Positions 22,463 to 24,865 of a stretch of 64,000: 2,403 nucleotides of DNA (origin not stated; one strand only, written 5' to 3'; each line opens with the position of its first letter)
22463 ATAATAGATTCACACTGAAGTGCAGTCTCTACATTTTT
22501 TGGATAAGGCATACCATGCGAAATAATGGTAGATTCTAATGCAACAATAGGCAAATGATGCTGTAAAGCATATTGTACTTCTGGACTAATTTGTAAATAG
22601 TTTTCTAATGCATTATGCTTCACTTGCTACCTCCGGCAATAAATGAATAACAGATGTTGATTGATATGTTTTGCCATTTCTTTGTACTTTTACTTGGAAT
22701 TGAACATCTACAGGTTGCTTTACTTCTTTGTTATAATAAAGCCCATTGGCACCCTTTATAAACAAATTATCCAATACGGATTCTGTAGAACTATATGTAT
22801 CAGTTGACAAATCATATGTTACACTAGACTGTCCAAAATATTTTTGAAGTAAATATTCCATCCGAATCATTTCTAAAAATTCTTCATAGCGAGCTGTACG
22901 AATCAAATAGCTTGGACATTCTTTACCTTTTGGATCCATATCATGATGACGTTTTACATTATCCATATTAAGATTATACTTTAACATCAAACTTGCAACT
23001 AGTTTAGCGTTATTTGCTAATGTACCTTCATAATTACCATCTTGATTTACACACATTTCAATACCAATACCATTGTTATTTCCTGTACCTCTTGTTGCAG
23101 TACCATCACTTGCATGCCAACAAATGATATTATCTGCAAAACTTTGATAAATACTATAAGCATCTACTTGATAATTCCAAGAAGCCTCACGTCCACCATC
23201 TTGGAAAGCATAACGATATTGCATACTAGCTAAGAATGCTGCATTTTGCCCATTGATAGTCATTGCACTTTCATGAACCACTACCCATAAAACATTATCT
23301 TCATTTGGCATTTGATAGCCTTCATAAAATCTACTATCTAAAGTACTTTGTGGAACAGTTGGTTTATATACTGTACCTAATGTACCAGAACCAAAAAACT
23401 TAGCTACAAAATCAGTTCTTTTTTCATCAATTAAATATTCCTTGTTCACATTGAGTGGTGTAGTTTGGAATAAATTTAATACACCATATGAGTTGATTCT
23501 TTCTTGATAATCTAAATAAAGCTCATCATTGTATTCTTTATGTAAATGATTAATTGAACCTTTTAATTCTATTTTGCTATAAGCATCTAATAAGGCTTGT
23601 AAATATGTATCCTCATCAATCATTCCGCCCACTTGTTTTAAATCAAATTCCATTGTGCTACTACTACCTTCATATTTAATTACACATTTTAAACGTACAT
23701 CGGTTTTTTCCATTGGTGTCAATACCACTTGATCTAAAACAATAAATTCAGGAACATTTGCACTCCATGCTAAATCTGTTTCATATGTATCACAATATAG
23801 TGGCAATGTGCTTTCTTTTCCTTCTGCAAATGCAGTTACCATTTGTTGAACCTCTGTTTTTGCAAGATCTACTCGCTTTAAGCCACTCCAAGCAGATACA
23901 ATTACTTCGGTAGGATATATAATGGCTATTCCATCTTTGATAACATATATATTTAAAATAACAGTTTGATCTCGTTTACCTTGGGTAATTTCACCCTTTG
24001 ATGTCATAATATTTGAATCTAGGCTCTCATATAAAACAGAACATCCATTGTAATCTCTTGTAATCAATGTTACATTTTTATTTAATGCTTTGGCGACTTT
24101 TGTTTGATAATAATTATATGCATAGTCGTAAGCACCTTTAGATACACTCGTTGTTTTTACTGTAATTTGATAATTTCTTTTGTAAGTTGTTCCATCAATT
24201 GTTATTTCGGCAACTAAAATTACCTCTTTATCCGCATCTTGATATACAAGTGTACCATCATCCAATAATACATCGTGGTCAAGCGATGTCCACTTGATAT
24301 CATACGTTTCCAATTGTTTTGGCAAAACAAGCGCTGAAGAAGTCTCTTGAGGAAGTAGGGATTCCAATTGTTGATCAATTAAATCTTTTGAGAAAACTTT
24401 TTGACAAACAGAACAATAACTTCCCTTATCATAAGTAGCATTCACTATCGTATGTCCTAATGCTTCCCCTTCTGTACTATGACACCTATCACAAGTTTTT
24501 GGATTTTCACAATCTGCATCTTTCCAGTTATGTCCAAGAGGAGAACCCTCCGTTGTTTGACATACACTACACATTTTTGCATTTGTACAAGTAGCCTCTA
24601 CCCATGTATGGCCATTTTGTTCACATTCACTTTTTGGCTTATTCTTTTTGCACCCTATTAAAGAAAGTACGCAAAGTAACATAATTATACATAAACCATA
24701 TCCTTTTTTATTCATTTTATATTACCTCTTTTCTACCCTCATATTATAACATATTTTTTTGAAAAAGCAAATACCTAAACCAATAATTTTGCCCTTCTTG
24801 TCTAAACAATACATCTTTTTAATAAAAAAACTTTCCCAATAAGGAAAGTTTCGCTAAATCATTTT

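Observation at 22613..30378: Novel extracellular Cys3-His repeat module shared by two lipoprotein peptidoglycan hydrolases (amidase_2 and CHAP) arranged as an inverted pair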

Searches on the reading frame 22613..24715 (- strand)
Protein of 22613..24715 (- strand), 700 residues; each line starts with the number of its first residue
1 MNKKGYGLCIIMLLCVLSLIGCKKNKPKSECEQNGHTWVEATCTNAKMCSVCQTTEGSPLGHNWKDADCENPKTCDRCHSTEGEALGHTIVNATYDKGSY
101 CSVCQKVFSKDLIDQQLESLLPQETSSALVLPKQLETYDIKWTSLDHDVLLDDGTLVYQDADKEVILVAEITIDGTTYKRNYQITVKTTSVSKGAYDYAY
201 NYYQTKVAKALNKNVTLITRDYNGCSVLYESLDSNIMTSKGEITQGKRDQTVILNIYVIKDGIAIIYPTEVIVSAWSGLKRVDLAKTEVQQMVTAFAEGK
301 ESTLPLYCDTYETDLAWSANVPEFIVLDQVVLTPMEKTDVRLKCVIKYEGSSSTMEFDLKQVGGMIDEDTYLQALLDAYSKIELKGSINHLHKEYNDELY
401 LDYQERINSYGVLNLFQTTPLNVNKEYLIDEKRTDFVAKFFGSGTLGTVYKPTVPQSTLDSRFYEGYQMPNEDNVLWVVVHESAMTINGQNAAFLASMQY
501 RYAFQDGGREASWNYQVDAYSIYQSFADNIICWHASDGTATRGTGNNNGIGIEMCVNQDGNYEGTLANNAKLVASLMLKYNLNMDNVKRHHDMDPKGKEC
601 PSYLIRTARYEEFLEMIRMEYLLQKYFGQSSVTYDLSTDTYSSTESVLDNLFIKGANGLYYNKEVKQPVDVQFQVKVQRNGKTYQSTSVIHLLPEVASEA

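Call 3: search_protein_families(library=pfam, proteins=[window:22613-24715:-], max_evalue=1)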
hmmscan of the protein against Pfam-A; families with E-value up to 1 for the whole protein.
window:22613-24715:- (700 aa): 4 families
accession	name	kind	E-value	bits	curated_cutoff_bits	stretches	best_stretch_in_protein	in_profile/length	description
PF01510.30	Amidase_2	-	1.1e-16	61.7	26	1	474-602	4-130/131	N-acetylmuramoyl-L-alanine amidase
PF20578.4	aBig_2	-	6e-15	55.3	27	2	128-188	24-88/89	Atrophied bacterial Ig domain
PF00130.28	C1_1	-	0.0084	16.4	26.5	0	88-112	1-24/53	Phorbol esters/diacylglycerol binding domain (C1 domain)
PF23330.1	zf-C2H2_14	-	0.18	11.8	27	1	99-114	3-18/30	CIZ1-like, C2H2-type zinc finger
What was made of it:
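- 22613..24715 (-): Gene A: lipoprotein N-acetylmuramoyl-L-alanine amidase (700 aa) = signal peptide, cap, 3 Cys/His units, helix, aBig_2-like beta domains, Amidase_2, C-terminal beta domain. Pfam aBig_2 + Amidase_2 in call 3.
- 22910..23296 (-): A Amidase_2 catalytic domain. Pfam PF01510, 61.7 bits against a cut-off of 26 (call 3).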

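Call 4: search_protein_families(library=ncbifam, proteins=[window:22613-24715:-], max_evalue=1)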
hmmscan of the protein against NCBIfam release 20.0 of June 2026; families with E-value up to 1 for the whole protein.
window:22613-24715:- (700 aa): 1 family
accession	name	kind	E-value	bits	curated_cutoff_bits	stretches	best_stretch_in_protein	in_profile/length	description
NF008758.0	PRK11789.1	equivalog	0.0016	17.9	143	1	532-614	98-182/190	1,6-anhydro-N-acetylmuramyl-L-alanine amidase AmpD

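Call 30: find_related_loci(query=window:22613-24715:-, collection=genome_contigs, flank=10000)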
Query window:22613-24715:- (700 aa) in genome_contigs; peptide patterns used: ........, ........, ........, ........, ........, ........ (x = any residue, [..] = any of these).
15 stretches matched a pattern; 4 encode a relative of the query (tblastn E <= 1e-3); 4 distinct loci.
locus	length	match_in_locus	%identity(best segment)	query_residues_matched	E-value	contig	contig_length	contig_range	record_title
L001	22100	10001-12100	97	1-700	0e+0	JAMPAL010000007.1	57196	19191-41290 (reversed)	MAG: Anaeroplasma bactoclasticum isolate NALB_7813_16 Scaffold_#7__SCF_007___57196_bp, whole genome shotgun sequence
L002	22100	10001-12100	93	1-700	0e+0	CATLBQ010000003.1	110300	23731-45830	MAG TPA_asm: uncultured Bacilli bacterium isolate MGG03213_1680015441 genome assembly, contig: ERR2497921_30, whole geno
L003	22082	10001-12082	58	1-699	0e+0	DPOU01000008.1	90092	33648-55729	MAG TPA_asm: Acholeplasmatales bacterium isolate UBA11505 contig_921, whole genome shotgun sequence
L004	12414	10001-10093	65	36-92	4e-7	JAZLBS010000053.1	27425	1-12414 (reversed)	MAG: Acutalibacteraceae bacterium isolate T1900045060_TC20190053.MAGScoT_cleanbin_000009 SGB_4566_k141_2764391, whole ge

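Call 54: find_homologous_proteins(query=window:22613-24370:-, max_evalue=0.00001)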
Query window:22613-24370:- (585 aa): 127 proteins with E <= 0.00001 among 6522 candidates; the best 120 are listed.
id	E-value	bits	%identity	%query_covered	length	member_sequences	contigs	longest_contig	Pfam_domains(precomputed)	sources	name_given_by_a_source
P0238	0.0e+0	1265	95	100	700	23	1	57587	PF01510.31,PF20578.5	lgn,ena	-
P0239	3.6e-239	813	61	99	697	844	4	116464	PF01510.31,PF20578.5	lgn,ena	-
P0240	2.7e-230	784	60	99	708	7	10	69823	PF01510.31,PF20578.5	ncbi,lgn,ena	-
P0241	9.4e-228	775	60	99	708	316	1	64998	PF01510.31,PF20578.5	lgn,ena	-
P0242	1.4e-213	729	58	99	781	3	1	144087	PF01510.31,PF20578.5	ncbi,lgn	-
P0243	5.2e-213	727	58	99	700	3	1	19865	PF01510.31,PF20578.5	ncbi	-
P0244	1.6e-212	725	55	99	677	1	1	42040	PF01510.31,PF20578.5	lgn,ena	-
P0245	3.8e-210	717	57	99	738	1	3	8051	PF01510.31,PF20578.5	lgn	-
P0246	1.0e-209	716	57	99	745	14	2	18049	PF01510.31,PF20578.5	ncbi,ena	-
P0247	1.3e-209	716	58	99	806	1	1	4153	PF01510.31,PF20578.5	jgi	-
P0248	6.5e-200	684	54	99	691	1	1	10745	PF01510.31,PF20578.5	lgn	-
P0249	1.6e-197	676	55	99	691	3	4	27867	PF01510.31,PF20578.5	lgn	-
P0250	6.2e-195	667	54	99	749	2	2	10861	PF01510.31,PF20578.5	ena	-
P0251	1.1e-194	666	52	99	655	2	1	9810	PF01510.31,PF20578.5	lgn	-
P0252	9.0e-191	653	53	99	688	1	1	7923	PF01510.31,PF20578.5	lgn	-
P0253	3.1e-190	652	52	99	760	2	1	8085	PF01510.31,PF20578.5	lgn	-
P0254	7.1e-188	644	71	67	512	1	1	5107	PF00403.33,PF01510.31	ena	-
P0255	7.2e-183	627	63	76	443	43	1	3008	PF01510.31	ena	-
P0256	8.4e-181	620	52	100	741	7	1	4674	PF01510.31,PF20578.5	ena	-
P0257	1.2e-180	620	51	100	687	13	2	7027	PF01510.31,PF20578.5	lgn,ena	-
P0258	1.4e-180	620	52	99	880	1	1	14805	PF01510.31,PF20578.5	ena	-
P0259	1.8e-180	619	52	100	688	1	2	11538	PF01510.31,PF20578.5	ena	-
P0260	2.4e-179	616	52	99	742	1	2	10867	PF01510.31,PF20578.5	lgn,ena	-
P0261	2.2e-178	612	51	100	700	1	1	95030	PF01510.31,PF20578.5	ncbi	-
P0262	1.0e-177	610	51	100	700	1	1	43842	PF01510.31,PF20578.5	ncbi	-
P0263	2.6e-166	573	48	99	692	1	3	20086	PF01510.31,PF20578.5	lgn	-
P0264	1.5e-139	484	43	100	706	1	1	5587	PF01510.31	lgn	-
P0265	4.7e-128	446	41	96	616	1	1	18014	PF01510.31,PF20578.5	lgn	-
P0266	8.6e-127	442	39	99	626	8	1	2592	PF01510.31,PF20578.5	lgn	-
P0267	1.8e-126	441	41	99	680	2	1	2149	PF01510.31,PF20578.5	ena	-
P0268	1.9e-122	428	38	100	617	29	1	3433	PF01510.31,PF20578.5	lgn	-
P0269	3.0e-122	427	38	99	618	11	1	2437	PF01510.31,PF20578.5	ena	-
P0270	4.7e-121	423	39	98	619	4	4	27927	PF01510.31,PF20578.5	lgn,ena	-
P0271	2.0e-120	421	38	99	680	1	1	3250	PF01510.31,PF20578.5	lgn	-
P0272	1.3e-118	415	37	98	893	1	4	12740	PF01510.31,PF20578.5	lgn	-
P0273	1.2e-117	412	38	98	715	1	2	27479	PF01510.31,PF20578.5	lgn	-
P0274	2.8e-117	411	40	98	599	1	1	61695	PF01510.31,PF20578.5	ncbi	-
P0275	1.1e-116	409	38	98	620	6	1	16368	PF01510.31,PF20578.5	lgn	-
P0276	8.6e-116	406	37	98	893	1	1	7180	PF01510.31,PF20578.5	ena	-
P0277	1.2e-115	405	37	99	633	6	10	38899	PF01510.31,PF20578.5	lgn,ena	-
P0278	2.5e-114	401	37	99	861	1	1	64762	PF01510.31,PF20578.5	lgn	-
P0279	2.8e-114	401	37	98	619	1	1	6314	PF01510.31,PF20578.5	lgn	-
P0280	4.8e-114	400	37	98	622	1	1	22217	PF01510.31,PF20578.5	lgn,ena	-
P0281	7.0e-114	400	38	97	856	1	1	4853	PF01510.31,PF20578.5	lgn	-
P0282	9.2e-114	399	38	98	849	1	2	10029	PF01510.31,PF20578.5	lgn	-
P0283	1.8e-113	398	37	98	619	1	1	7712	PF01510.31,PF20578.5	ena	-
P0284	3.6e-113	397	37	98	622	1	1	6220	PF01510.31,PF20578.5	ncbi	-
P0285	2.8e-112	394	38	97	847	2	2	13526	PF01510.31,PF20578.5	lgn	-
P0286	3.8e-112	394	37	98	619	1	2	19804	PF01510.31,PF20578.5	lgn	-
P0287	6.2e-112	393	37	98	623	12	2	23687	PF01510.31,PF20578.5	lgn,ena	-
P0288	1.5e-111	392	37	99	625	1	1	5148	PF01510.31,PF20578.5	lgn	-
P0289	2.1e-111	391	37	99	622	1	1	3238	PF01510.31,PF20578.5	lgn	-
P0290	3.1e-111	391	37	99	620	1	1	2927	PF01510.31,PF20578.5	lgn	-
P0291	4.3e-111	390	36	97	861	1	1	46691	PF01510.31,PF20578.5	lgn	-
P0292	2.2e-110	388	36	98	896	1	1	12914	PF01510.31,PF20578.5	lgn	-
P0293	3.9e-110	387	38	98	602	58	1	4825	PF01510.31,PF20578.5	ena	-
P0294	4.1e-110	387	37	99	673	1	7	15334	PF01510.31,PF20578.5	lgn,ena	-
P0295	4.9e-110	387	39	97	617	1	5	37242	PF01510.31,PF20578.5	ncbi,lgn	-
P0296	1.5e-109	385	36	98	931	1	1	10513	PF01510.31,PF20578.5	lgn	-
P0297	3.1e-109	384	38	98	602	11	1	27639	PF01510.31,PF20578.5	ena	-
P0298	3.9e-109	384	37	97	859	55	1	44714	PF01510.31,PF20578.5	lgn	-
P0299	8.3e-109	383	36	97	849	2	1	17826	PF01510.31,PF20578.5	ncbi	-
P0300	1.2e-108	382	36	97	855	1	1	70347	PF01510.31,PF20578.5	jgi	-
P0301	3.5e-108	381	36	98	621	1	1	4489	PF01510.31,PF20578.5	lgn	-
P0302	3.9e-108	381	38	97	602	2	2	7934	PF01510.31,PF20578.5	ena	-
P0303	4.6e-108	380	36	98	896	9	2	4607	PF01510.31,PF20578.5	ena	-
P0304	1.2e-107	379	38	97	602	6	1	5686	PF01510.31,PF20578.5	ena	-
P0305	3.3e-107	378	37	98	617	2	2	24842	PF01510.31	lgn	-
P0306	3.8e-107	377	36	98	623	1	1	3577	PF01510.31,PF20578.5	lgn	-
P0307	5.2e-107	377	36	99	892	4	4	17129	PF01510.31,PF20578.5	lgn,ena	-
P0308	6.3e-107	377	36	97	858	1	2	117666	PF01510.31,PF20578.5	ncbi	-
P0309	6.8e-107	377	38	97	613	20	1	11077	PF01510.31,PF20578.5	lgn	-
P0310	1.6e-106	375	37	98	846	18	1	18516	PF01510.31,PF20578.5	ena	-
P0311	1.8e-106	375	78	35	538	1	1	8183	PF04227.18,PF01510.31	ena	-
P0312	1.9e-106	375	36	99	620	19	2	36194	PF01510.31,PF20578.5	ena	-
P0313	3.0e-106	374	37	98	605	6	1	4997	PF01510.31,PF20578.5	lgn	-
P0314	3.9e-106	374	37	99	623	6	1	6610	PF01510.31,PF20578.5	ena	-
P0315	1.9e-105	372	37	97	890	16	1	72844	PF01510.31,PF20578.5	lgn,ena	-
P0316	2.8e-105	371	37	97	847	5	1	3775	PF01510.31,PF20578.5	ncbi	-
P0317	4.7e-105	370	36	97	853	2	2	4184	PF01510.31,PF20578.5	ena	-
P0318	2.4e-104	368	35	98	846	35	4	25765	PF01510.31,PF20578.5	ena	-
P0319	3.3e-104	368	35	99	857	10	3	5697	PF01510.31,PF20578.5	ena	-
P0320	3.9e-104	367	36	97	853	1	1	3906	PF01510.31,PF20578.5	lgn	-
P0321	3.8e-101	358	36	98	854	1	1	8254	PF01510.31,PF20578.5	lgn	-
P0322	8.0e-101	356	36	98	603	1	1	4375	PF01510.31,PF20578.5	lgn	-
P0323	1.6e-98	349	37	98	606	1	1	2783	PF01510.31,PF20578.5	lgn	-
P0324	4.4e-98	347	36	98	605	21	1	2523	PF01510.31,PF20578.5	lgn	-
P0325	2.7e-97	345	36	95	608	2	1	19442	PF01510.31,PF20578.5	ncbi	-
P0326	4.1e-93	331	44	64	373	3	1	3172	PF01510.31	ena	-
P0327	6.0e-92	327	35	99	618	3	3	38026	PF01510.31,PF20578.5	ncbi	-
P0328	4.1e-88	315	35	98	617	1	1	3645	PF01510.31,PF20578.5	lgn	-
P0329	6.2e-88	314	34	99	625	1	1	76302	PF01510.31,PF20578.5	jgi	-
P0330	1.0e-85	307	44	61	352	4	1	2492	PF01510.31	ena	-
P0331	1.0e-84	303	33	98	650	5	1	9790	PF01510.31,PF20578.5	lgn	-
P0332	5.1e-83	298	33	98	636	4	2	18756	PF01510.31,PF20578.5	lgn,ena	-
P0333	8.6e-82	294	34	99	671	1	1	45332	PF01510.31,PF20578.5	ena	-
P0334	1.3e-81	293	39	76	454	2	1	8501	PF01510.31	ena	-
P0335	3.6e-81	292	33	98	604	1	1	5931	PF01510.31,PF20578.5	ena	-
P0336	1.0e-79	287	33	98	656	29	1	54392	PF01510.31,PF20578.5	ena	-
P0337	2.7e-79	285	32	98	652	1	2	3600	PF01510.31,PF20578.5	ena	-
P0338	2.7e-79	285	32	98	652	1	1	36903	PF01510.31,PF20578.5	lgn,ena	-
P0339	1.1e-78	283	33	98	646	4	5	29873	PF01510.31,PF20578.5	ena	-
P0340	1.4e-78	283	32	98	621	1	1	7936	PF01510.31,PF20578.5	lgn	-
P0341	4.1e-77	278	33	98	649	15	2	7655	PF01510.31,PF20578.5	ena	-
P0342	3.1e-75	272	31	98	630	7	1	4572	PF01510.31,PF20578.5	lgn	-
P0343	6.1e-59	218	37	59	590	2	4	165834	PF01510.31,PF20578.5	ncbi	-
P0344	6.6e-59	218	29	86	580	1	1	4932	PF01510.31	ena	-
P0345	3.1e-57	213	28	88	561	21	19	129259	PF01510.31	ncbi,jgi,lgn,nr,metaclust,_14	ncbi:MAG: N-acetylmuramoyl-L-alanine amidase [Bacilli bacterium]|jgi:hypothetical protein|nr:N-acety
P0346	9.7e-57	211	34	71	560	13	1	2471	PF01510.31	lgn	-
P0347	1.4e-56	210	34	70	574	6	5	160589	PF01510.31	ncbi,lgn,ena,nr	ncbi:MAG: N-acetylmuramoyl-L-alanine amidase [Bacilli bacterium]|nr:N-acetylmuramoyl-L-alanine amida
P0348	3.9e-56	209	30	91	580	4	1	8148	PF01510.31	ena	-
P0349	2.1e-55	207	31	87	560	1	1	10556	PF01510.31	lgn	-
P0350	2.1e-55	207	31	75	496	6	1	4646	PF01510.31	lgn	-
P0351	1.0e-54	204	37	58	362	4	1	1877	PF01510.31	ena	-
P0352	2.0e-53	200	29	77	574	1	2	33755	PF01510.31,PF20578.5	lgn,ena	-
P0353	4.5e-52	196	31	84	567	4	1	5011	PF01510.31,PF20578.5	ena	-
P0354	2.6e-51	193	31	72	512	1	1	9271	PF01510.31,PF20578.5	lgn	-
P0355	8.5e-50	188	30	77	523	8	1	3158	PF01510.31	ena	-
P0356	1.4e-47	181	32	67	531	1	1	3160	PF01510.31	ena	-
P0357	1.5e-42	164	28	86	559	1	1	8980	PF01510.31,PF20578.5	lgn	-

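Call 57: list_cluster_members(proteins=[P0240, P0242, P0243, P0246, P0261, P0274, P0295, P0299, P0308, P0327])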
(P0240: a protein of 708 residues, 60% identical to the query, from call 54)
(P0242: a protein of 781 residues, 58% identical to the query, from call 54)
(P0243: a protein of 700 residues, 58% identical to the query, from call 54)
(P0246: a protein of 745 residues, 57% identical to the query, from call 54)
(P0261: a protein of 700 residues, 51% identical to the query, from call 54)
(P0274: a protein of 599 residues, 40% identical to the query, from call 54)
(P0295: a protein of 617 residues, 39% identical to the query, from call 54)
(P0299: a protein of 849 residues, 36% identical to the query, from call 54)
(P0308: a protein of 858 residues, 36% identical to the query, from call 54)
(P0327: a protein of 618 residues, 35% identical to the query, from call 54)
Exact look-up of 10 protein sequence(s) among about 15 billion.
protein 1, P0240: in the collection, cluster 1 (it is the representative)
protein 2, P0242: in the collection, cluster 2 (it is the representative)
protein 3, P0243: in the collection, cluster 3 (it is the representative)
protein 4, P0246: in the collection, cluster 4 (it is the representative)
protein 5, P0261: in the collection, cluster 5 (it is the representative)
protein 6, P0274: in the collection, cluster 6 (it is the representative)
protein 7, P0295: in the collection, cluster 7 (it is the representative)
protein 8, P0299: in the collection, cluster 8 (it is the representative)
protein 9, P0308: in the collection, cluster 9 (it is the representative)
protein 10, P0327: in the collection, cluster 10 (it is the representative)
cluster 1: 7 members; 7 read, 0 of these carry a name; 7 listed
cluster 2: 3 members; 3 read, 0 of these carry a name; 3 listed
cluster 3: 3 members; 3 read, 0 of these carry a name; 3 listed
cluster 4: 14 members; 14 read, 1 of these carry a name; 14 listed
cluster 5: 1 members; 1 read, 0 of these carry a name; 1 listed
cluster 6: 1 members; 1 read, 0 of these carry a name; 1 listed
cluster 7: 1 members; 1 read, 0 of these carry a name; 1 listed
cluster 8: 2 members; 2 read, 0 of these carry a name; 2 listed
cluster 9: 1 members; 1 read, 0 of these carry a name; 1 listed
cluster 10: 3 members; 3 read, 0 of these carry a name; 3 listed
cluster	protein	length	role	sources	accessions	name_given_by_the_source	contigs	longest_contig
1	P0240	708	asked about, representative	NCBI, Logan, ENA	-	-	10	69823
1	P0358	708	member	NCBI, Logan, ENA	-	-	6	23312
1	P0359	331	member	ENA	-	-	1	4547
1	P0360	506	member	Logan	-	-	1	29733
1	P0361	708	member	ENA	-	-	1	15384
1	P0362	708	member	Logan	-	-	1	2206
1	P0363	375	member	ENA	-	-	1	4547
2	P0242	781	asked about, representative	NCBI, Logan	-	-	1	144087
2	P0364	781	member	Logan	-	-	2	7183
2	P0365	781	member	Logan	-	-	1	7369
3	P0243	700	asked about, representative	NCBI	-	-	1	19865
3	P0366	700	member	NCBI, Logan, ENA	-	-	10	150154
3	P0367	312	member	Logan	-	-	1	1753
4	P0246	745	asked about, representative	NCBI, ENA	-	-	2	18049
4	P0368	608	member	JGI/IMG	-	N-acetylmuramoyl-L-alanine amidase family 2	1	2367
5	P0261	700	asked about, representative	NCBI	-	-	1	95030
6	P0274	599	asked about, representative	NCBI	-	-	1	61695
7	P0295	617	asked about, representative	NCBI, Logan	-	-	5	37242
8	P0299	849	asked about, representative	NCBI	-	-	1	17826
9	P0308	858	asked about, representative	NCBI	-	-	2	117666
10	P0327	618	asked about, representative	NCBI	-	-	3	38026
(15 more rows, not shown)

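Call 67: predict_structure(alignment_id=A4)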
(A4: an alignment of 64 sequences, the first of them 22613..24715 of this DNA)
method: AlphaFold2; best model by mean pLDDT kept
length: 700 residues; sequences in the alignment: 64
mean_pLDDT: 91.5   pTM: 0.74
mean pLDDT of the five models: 91.5, 91.0, 90.4, 89.6, 89.4
residues with pLDDT >= 90: 536; 70-90: 137; 50-70: 16; < 50: 11
segments of 3 or more residues with pLDDT < 50: 1-3, 20-25
pLDDT, mean of each block of 10 residues (from residue 1): 60 68 56 82 88 87 91 90 91 92 92 91 93 91 96 94 95 93 93 94 95 96 96 97 95 97 96 95 96 93 92 94 90 92 93 94 90 95 92 79 91 96 97 93 96 97 92 97 82 94 89 94 97 91 96 85 95 98 95 84 89 94 96 98 98 97 97 97 97 75
secondary structure, 60 per line:
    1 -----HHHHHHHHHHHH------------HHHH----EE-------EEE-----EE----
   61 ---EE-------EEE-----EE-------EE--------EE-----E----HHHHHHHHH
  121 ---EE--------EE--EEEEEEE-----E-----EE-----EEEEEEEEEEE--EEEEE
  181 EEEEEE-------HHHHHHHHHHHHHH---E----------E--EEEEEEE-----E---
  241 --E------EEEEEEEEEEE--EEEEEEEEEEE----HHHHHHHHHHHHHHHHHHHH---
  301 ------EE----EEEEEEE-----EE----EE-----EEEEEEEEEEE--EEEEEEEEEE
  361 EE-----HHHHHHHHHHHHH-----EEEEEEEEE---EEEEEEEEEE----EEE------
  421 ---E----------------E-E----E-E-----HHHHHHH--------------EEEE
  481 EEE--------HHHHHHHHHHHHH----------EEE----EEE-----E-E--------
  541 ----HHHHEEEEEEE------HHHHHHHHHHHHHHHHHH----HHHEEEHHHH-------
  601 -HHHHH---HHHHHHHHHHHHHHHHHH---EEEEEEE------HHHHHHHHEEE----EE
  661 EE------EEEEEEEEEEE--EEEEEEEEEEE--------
elements in order (helices of 4 or more, strands of 3 or more residues): H6-17 H30-33 E47-49 E73-75 H112-120 E138-144 E163-173 E176-186 H194-207 E225-231 E250-260 E263-273 H278-297 E313-319 E338-348 E351-362 H368-380 E386-394 E398-407 E412-414 H456-462 E477-483 H492-504 E515-517 E522-524 H545-548 E549-555 H562-579 E587-589 H590-593 H602-606 H610-627 E631-637 H644-651 E652-654 E659-662 E669-679 E682-692
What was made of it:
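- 22613..24715 (-): AF2 of the full length gives pLDDT 91.5 (call 67).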
